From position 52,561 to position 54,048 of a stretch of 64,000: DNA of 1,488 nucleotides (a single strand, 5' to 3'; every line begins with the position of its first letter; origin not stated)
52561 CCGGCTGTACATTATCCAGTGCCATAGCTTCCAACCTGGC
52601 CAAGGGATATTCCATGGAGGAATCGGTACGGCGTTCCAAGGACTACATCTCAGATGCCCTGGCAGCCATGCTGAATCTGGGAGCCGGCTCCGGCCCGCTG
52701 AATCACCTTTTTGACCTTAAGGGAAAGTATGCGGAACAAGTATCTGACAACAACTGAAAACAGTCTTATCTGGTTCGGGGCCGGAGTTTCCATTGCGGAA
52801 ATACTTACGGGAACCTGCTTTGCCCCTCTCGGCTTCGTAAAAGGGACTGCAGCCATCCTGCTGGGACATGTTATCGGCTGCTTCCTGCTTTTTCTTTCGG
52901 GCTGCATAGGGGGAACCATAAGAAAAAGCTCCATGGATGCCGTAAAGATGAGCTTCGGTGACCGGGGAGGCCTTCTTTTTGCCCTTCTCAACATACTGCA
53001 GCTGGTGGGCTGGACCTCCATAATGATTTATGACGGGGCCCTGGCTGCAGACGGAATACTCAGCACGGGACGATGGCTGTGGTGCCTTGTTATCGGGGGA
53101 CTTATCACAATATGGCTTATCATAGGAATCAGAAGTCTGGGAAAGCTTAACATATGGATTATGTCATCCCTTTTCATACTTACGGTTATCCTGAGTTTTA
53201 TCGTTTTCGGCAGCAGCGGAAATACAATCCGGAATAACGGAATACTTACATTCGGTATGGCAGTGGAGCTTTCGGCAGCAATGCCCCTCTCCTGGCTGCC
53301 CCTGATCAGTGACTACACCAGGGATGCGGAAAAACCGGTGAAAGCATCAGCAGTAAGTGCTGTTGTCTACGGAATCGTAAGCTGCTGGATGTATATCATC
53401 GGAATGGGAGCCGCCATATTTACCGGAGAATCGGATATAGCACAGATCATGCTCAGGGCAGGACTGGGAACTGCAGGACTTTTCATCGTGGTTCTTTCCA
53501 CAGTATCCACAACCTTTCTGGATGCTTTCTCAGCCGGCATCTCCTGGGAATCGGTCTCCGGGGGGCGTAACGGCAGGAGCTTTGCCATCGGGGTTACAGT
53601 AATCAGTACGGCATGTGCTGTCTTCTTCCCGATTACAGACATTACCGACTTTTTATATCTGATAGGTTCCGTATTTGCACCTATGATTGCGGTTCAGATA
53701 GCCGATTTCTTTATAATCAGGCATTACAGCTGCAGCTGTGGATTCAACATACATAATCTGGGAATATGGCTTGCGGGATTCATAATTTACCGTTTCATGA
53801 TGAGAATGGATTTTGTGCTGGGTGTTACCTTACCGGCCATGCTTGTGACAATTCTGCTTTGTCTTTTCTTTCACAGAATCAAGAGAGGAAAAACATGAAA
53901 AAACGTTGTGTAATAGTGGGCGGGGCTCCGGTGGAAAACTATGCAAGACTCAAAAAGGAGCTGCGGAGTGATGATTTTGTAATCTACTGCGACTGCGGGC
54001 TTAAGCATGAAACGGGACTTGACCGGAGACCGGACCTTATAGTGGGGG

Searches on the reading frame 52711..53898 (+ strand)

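Call 50: search_protein_families(library=pfam, proteins=[window:52711-53898:+], max_evalue=0.00001)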
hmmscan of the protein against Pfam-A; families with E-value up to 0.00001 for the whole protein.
window:52711-53898:+ (395 aa): 1 family
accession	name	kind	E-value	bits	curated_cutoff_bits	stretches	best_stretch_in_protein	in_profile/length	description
PF02133.21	Transp_cyt_pur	-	1.4e-08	34.4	23.5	1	15-340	12-377/440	Permease for cytosine/purines, uracil, thiamine, allantoin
